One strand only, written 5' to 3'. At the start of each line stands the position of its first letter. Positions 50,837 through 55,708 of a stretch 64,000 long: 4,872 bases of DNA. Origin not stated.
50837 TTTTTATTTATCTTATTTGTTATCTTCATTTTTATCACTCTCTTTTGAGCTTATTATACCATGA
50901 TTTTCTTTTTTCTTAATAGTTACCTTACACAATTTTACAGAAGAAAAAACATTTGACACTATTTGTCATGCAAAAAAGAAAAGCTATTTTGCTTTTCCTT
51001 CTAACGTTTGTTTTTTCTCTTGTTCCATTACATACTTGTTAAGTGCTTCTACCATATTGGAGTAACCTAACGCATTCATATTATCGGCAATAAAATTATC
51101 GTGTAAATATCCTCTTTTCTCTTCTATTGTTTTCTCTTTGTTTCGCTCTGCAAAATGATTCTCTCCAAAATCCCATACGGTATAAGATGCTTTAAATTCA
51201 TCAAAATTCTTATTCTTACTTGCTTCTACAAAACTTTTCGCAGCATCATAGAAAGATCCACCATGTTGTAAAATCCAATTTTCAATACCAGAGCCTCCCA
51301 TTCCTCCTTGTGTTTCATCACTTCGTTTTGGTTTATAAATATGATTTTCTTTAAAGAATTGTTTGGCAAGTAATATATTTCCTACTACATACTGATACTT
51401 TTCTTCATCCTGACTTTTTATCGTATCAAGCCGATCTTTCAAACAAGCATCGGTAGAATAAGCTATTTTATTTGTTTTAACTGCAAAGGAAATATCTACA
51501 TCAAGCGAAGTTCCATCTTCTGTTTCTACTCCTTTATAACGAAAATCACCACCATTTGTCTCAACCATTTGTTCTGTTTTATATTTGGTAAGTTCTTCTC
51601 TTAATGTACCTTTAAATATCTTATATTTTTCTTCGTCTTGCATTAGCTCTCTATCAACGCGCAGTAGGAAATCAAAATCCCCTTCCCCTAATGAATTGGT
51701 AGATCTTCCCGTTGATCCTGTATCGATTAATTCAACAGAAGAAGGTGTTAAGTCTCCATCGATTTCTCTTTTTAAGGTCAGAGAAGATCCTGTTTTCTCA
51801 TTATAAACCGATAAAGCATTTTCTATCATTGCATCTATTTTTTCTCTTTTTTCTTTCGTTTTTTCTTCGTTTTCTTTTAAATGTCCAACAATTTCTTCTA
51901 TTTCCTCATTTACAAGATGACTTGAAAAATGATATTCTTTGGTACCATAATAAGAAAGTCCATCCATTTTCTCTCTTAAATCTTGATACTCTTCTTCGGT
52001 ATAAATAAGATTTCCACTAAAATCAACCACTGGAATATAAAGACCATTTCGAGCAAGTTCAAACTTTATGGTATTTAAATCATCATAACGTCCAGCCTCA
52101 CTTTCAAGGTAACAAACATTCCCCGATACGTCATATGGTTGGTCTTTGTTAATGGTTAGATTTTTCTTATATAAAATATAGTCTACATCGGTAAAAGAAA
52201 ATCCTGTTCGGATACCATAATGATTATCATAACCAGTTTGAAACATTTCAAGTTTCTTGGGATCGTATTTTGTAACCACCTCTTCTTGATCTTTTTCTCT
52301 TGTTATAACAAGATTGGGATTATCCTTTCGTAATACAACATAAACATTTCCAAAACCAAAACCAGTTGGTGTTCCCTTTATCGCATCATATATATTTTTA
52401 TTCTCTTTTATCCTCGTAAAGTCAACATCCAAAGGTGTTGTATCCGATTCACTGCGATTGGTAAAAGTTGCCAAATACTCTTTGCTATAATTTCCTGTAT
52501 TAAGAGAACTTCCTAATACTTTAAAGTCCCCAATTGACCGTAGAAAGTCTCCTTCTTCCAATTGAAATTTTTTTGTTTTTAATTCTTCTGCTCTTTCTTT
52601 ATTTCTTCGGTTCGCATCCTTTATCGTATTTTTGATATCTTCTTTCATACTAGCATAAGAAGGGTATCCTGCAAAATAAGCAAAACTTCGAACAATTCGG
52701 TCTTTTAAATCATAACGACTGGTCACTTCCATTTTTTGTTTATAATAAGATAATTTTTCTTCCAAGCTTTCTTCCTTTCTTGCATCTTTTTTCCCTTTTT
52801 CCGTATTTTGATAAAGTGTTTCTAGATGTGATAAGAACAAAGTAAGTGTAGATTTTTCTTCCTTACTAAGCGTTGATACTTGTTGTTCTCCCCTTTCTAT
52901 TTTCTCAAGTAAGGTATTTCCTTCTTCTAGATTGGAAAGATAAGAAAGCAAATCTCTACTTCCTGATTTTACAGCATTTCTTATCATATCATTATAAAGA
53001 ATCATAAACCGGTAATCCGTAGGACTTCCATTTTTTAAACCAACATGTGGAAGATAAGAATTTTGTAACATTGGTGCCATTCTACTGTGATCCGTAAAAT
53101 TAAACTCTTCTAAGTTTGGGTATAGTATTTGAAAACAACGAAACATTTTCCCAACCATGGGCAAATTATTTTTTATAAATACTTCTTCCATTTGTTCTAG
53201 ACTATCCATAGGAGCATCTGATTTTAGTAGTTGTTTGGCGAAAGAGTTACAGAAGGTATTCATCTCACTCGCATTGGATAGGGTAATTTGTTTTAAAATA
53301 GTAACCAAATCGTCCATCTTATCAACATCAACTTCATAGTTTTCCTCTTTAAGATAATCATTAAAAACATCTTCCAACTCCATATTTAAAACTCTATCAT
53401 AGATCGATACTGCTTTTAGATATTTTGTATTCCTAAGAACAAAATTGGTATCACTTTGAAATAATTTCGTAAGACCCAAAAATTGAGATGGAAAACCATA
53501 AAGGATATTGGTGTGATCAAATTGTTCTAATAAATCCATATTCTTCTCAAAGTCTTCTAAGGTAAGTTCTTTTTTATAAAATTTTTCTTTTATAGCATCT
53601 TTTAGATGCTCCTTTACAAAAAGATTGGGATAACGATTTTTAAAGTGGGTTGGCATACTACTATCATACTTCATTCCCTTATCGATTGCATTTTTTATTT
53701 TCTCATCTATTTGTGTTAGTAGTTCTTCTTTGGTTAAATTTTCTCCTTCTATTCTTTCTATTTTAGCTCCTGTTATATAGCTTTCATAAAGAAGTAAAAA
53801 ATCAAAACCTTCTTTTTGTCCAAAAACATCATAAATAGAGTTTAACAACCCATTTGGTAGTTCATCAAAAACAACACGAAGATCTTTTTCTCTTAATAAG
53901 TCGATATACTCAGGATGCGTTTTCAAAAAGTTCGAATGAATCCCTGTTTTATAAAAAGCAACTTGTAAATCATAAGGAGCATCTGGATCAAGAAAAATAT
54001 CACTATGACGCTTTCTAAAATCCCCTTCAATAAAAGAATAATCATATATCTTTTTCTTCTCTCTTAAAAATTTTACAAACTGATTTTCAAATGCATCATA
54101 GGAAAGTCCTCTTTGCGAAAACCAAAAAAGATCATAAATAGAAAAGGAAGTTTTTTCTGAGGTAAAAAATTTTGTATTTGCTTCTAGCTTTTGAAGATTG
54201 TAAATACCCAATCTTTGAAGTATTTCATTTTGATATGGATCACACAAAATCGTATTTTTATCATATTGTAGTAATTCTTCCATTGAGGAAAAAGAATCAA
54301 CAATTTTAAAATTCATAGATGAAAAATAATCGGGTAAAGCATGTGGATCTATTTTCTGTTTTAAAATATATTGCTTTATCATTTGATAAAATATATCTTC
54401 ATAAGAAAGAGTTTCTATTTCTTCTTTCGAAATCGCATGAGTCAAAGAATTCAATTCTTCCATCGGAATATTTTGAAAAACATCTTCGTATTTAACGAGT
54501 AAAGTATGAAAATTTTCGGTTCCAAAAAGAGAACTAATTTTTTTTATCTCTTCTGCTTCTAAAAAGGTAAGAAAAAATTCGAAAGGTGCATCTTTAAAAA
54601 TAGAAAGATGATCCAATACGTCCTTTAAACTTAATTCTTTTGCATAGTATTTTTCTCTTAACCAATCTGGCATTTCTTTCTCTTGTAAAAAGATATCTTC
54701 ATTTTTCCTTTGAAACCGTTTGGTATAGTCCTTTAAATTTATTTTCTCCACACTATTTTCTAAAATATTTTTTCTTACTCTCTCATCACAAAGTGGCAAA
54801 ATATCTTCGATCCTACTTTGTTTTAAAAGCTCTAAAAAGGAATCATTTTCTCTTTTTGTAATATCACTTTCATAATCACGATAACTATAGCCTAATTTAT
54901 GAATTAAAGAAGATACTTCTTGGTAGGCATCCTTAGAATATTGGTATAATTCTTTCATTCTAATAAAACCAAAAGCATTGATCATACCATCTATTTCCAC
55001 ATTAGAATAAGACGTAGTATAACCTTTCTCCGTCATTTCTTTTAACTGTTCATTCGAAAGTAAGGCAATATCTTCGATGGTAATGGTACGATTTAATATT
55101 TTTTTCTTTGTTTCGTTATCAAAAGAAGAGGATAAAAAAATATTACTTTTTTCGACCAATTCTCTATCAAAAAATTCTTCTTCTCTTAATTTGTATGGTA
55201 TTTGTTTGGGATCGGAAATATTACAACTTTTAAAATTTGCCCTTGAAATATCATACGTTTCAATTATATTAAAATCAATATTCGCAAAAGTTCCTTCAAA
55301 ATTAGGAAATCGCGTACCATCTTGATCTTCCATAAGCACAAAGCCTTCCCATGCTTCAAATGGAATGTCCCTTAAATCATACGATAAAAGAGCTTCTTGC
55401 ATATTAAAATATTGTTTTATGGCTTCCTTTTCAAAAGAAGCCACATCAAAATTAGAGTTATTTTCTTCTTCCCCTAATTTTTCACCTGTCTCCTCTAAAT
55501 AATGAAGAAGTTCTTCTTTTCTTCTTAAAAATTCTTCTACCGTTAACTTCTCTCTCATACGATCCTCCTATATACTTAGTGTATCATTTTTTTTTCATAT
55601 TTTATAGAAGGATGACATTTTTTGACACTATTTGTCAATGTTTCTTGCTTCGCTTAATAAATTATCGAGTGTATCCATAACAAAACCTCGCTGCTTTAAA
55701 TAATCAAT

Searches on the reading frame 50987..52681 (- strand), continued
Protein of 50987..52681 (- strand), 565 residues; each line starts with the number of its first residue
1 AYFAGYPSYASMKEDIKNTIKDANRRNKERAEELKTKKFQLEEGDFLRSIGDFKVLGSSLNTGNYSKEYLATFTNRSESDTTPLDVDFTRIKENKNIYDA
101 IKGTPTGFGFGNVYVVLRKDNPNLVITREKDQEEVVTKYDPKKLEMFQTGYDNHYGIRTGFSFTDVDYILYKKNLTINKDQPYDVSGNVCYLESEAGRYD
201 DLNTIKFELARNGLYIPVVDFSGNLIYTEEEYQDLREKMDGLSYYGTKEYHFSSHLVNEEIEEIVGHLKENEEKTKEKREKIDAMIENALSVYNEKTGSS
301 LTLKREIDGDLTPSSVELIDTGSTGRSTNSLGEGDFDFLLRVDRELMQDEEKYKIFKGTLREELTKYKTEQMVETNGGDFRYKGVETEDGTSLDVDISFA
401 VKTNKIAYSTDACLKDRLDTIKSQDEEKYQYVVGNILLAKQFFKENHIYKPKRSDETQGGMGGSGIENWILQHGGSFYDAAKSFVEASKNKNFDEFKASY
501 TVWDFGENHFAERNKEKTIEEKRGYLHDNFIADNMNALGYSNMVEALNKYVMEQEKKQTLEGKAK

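Call 108: find_related_loci(query=A3, collection=viral_contigs, flank=6000)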
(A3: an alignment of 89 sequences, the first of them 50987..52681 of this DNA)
Query A3 (565 aa) in viral_contigs; peptide patterns used: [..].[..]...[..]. (x = any residue, [..] = any of these).
9 stretches matched a pattern, but none encodes a relative of the query by tblastn (E <= 1e-3).

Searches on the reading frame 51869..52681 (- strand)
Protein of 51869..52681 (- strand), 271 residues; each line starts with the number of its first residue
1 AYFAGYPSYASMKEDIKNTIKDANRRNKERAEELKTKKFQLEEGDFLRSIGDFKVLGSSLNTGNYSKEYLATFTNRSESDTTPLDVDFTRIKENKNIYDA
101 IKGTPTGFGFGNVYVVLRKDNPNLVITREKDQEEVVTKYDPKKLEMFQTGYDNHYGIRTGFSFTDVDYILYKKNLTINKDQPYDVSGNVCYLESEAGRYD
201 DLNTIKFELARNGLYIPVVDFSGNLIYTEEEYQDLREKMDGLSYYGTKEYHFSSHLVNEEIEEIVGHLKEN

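Call 90: search_solved_structures(query=A6, max_evalue=10, show_alignments=2)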
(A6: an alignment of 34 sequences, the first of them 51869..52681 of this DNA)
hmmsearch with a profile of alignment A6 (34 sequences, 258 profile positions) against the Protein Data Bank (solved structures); distinct sequences matched with E-value up to 10: 3.
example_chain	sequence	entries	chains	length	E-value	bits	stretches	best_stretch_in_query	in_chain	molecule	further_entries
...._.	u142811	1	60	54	0.19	14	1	11-60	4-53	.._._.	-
2aff_A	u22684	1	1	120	0.64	12.3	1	24-66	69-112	Antigen KI-67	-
1r21_A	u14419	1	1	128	0.74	12.1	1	24-66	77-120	Antigen Ki-67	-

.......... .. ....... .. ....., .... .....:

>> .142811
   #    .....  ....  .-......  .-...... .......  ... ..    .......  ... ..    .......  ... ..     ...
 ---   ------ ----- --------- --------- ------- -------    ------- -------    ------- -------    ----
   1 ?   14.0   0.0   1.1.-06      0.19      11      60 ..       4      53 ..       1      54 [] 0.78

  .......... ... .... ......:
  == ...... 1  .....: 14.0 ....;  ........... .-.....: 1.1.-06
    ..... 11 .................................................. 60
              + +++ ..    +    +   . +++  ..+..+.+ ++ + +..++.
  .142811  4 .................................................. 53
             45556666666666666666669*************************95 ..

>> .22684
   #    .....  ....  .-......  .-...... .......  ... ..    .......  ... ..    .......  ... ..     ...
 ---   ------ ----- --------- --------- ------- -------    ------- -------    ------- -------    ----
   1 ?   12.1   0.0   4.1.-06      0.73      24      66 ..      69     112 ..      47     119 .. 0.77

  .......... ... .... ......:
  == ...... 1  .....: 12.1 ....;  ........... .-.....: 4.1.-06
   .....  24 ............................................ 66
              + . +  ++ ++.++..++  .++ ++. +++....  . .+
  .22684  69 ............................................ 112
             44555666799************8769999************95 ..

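Call 91: search_protein_families(library=pfam, alignment_id=A6, max_evalue=1)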
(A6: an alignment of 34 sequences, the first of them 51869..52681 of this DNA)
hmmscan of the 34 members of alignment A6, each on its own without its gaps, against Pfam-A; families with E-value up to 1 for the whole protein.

A. member 1, window:51869-52681:- (271 aa): 2 families
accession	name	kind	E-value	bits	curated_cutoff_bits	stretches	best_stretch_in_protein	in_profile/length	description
PF14167.11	YfkD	-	0.033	13.8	27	1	22-95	19-94/232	YfkD-like protein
PF11577.13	NEMO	-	0.11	13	23.2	1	15-47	17-50/68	NF-kappa-B essential modulator NEMO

B. families by the number of members that match (of 34 scanned): 29 families (the first 25 are shown)
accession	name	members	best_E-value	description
PF23992.1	Pam3_gp32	5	0.059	Phage Pam3 gp32-like protein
PF02996.22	Prefoldin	3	0.0037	Prefoldin subunit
PF24383.1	DUF7539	2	0.0011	Family of unknown function (DUF7539)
PF23435.1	DUF7121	1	0.00028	Family of unknown function (DUF7121)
PF16736.11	sCache_like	1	0.00057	Single Cache-like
PF11047.13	SopD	1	0.013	Salmonella outer protein D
PF10422.14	LRS4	1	0.016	Monopolin complex subunit LRS4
PF04772.17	Flu_B_M2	1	0.022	Influenza B matrix protein 2 (BM2)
PF14167.11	YfkD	1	0.033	YfkD-like protein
PF23947.1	DUF7281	1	0.033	Domain of unknown function (DUF7281)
PF07141.16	Phage_term_sma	1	0.038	Putative bacteriophage terminase small subunit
PF24165.1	TMP_C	1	0.041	Tape measure protein C-terminal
PF13752.12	DUF4165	1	0.052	Domain of unknown function (DUF4165)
PF10882.14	bPH_5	1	0.057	Bacterial PH domain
PF07962.17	Swi3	1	0.06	Replication Fork Protection Component Swi3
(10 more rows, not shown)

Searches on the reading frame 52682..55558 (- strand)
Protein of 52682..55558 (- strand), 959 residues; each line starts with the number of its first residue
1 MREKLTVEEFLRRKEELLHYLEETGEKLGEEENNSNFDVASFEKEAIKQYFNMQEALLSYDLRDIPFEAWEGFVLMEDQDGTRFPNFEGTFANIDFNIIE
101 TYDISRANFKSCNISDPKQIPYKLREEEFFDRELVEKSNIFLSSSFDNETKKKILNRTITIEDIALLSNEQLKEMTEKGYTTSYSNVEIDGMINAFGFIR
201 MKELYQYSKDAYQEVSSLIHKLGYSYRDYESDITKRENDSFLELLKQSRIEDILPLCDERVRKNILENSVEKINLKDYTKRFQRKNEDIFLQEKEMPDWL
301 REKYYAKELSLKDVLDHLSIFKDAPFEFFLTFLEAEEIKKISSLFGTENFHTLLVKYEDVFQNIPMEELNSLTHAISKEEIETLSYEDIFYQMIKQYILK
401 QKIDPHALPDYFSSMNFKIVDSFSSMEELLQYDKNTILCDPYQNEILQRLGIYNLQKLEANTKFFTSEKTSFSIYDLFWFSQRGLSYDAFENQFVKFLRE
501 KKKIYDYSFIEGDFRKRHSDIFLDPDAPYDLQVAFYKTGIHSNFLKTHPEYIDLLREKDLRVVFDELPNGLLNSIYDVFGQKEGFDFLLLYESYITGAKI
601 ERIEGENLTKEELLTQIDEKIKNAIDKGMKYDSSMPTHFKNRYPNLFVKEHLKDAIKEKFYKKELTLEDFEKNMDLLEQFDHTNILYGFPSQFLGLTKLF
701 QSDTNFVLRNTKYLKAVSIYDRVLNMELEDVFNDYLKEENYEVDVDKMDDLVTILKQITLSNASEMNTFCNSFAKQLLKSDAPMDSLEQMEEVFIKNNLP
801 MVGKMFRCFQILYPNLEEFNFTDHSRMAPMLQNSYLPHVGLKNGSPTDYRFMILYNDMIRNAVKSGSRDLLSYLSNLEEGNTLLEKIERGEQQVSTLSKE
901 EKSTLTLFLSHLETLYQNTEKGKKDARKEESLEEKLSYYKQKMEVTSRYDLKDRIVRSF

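Call 56: find_homologous_proteins(query=A4, max_evalue=0.001)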
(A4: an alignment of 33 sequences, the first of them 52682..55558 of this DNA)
Query A4 (33 sequences) (959 aa, profile of the alignment): 5 proteins with E <= 0.001 among 8000 candidates.
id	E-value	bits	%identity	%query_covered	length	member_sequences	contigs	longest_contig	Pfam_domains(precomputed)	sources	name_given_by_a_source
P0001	4.9e-192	659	100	100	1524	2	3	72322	-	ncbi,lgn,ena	-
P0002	3.7e-181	623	31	95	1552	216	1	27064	-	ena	-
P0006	1.4e-100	356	27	72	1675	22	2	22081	-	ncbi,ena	-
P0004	5.1e-98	347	28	49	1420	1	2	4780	-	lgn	-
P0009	1.9e-59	220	24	70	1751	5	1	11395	-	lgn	-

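Call 73: search_protein_representatives(protein=window:52682-55558:-)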
Query: 959 residues. Proteins with E-value up to 0.001 (for the whole library): 717; up to 1e-10: 496; up to 1e-30: 156. The best 150 are listed.
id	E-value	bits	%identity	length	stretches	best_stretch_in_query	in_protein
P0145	1.1e-124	434.5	33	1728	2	505-959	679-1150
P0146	5.3e-120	419.0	34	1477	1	1-959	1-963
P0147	3.3e-117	409.8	33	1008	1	2-959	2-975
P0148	5.8e-115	402.3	33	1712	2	474-959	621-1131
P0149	1.9e-111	390.7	34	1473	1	2-959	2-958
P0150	3.9e-106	373.1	32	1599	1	1-959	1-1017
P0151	2.6e-103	363.8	35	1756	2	629-959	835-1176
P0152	6.4e-101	355.9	31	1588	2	1-777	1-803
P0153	2.2e-99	350.8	34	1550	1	5-959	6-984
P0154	1.2e-89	318.6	32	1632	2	507-959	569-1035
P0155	5.8e-89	316.3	33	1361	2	3-532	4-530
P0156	9.1e-89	315.7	32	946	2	386-819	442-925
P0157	6.5e-87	309.5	39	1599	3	567-959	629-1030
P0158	2.3e-81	291.2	31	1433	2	520-958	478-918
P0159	1.1e-80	288.9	33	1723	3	501-956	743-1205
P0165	6.6e-72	259.9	37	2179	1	505-959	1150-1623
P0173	6.4e-68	246.7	31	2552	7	505-927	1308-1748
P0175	9.3e-67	242.8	34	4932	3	467-959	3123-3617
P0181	4.4e-64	234.0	36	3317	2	489-959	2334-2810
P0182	1.2e-63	232.5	33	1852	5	509-951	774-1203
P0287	3.1e-32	128.6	38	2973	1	709-959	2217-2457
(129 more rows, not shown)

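Call 74: search_protein_families(library=pfam, proteins=[P0175, P0181], max_evalue=0.001)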
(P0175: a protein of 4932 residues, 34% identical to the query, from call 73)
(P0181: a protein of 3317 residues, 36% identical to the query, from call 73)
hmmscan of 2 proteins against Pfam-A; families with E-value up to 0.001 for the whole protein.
P0175 (4932 aa): 2 families
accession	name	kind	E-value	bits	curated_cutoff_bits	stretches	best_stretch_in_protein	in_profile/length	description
PF01841.26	Transglut_core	-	6e-10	39.8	23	1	220-321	13-104/108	Transglutaminase-like superfamily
PF03711.20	OKR_DC_1_C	-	0.00067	20.4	24.2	0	380-444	11-80/132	Orn/Lys/Arg decarboxylase, C-terminal domain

P0181 (3317 aa): 0 families

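Call 75: search_protein_families(library=pfam, proteins=[P0287, P0173, P0165, P0182], max_evalue=0.001)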
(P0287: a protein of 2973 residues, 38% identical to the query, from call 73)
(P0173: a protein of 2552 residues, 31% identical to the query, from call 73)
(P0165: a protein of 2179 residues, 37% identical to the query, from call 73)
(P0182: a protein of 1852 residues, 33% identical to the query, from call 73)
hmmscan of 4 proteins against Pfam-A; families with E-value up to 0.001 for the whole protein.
P0287 (2973 aa): 0 families

P0173 (2552 aa): 0 families

P0165 (2179 aa): 0 families

P0182 (1852 aa): 0 families

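Call 84: predict_structure(alignment_id=A5)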
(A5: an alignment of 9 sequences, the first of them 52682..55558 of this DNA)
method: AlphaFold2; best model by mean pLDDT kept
length: 959 residues; sequences in the alignment: 9
mean_pLDDT: 75.8   pTM: 0.41
mean pLDDT of the five models: 75.8, 74.5, 74.4, 73.2, 71.1
residues with pLDDT >= 90: 142; 70-90: 538; 50-70: 157; < 50: 122
segments of 3 or more residues with pLDDT < 50: 225-234, 738-741, 757-791, 793-823, 825-828, 838-841, 854-871, 944-949, 954-959
pLDDT, mean of each block of 10 residues (from residue 1): 87 93 88 79 88 92 93 83 84 87 76 76 63 71 82 80 90 83 62 82 91 87 52 55 86 90 75 80 90 88 86 87 78 68 83 89 86 76 81 87 81 87 87 86 83 89 85 78 78 87 78 90 92 89 90 92 87 90 90 86 81 88 78 79 83 87 87 83 84 68 73 79 58 55 60 55 40 40 45 46 41 38 48 53 56 47 39 65 82 85 83 61 62 78 50 44
secondary structure, 60 per line:
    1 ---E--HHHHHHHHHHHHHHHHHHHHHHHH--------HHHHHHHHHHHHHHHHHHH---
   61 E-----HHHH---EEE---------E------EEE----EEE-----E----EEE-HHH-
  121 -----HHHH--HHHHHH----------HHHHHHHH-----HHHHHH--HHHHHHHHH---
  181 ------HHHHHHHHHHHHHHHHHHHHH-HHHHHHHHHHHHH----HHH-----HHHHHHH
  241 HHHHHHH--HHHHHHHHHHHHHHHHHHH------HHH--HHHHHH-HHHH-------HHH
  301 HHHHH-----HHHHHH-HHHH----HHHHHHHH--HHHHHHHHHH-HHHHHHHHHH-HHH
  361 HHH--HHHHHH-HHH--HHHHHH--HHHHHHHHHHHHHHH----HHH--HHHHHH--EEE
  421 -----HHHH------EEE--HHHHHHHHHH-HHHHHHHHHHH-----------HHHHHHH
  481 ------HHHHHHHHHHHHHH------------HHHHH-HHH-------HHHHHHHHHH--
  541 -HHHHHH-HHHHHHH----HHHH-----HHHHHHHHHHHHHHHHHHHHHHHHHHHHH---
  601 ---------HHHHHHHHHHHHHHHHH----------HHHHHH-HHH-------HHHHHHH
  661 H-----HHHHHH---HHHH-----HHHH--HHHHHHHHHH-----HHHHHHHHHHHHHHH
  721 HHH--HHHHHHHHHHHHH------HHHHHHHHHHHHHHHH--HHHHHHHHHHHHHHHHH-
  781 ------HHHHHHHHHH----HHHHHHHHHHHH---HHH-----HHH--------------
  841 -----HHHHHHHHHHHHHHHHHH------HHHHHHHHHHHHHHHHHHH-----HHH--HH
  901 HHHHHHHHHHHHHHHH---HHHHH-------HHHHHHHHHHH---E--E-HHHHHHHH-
elements in order (helices of 4 or more, strands of 3 or more residues): H7-30 H39-57 H67-70 E74-76 E93-95 E100-102 E113-115 H126-129 H132-137 H148-155 H161-166 H169-177 H187-207 H209-221 H234-247 H250-268 H280-285 H287-290 H298-305 H311-316 H318-321 H326-333 H336-345 H347-356 H358-363 H366-371 H378-383 H386-400 H410-415 E418-420 H426-429 E436-438 H441-450 H452-462 H474-480 H487-500 H513-517 H529-538 H542-547 H549-555 H560-563 H569-597 H610-626 H637-642 H654-661 H667-672 H676-679 H685-688 H691-700 H706-723 H726-738 H745-760 H763-779 H787-796 H801-812 H846-863 H870-888 H899-916 H920-924 H932-942 H951-958

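Call 86: fold_search(model_id=the predicted structure, library=pdb)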
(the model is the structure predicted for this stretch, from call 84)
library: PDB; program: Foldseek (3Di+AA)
matches with E <= 10: 19; with E <= 0.001: 0
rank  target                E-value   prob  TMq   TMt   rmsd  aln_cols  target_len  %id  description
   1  6x2w_C                9.5e-01  0.09  0.12  0.12  24.9       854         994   11  Crystal Structure of PKINES peptide bound to CRM1(E571K) (released 2020-07-01)
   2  9dgs_m                1.4e+00  0.03  0.08  0.09  30.0       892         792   11  Dynactin and dynein tail region of dynein-dynactin complex on microtubules (released 2025-09-10)
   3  7mqa_SP               1.7e+00  0.06  0.12  0.07  26.9      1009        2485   11  Cryo-EM structure of the human SSU processome, state post-A1 (released 2021-09-22)
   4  9qoo_A                2.5e+00  0.06  0.14  0.14  23.4       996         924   10  Composite model: Ternary complex of the human 20S proteasome in complex with Importin-9 and two homodimers of Akirin-2 (released 2026-01-28)
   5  8wdk_A                2.7e+00  0.03  0.10  0.11  31.1       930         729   10  The complex structure of Cul2-VCB-Protac-Wee1 (released 2024-09-18)
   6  7nfc_F                3.7e+00  0.04  0.11  0.05  26.0       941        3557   10  Cryo-EM structure of NHEJ super-complex (dimer) (released 2021-08-18)
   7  3icq_U                4.0e+00  0.04  0.12  0.12  23.1       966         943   12  Karyopherin nuclear state (released 2009-08-25)
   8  5frp_B                4.0e+00  0.03  0.10  0.12  28.9       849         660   12  Structure of the Pds5-Scc1 complex and implications for cohesin function (released 2016-03-02)
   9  4oss_B                4.5e+00  0.06  0.11  0.16  25.8       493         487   11  Crystal structure of the S505Q mutant of TAL effector dHax3 (released 2014-05-28)
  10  4p6z_G                4.7e+00  0.05  0.13  0.16  20.1       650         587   13  Crystal structure of the human BST2 cytoplasmic domain and the HIV-1 Vpu cytoplasmic domain bound to the clathrin adap (released 2014-05-21)
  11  9edr_D                5.8e+00  0.04  0.16  0.16  24.1      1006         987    9  Tubulin Cofactors D,E,G,C and Tubulin complex -- TBCC N Terminus Bound to Tubulin (released 2026-02-04)
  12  8brg                  5.8e+00  0.02  0.09  0.11  29.1       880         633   11  Crystal structure of She4 (released 2024-06-05)
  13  9a6h_A                5.8e+00  0.01  0.06  0.07  38.2       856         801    9  Integrative model of MRPA-MRPD by crosslinking MS and deep learning (released 2024-09-18)
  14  4b8b_B                7.1e+00  0.04  0.12  0.17  23.4       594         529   12  N-Terminal domain of the yeast Not1 (released 2012-11-21)
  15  9yng_m                7.4e+00  0.01  0.08  0.09  33.4       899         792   12  Dynactin and dynein-1 tail region of dynein-dynactin complex on microtubule in the presence of LIS1 (released 2026-01-28)
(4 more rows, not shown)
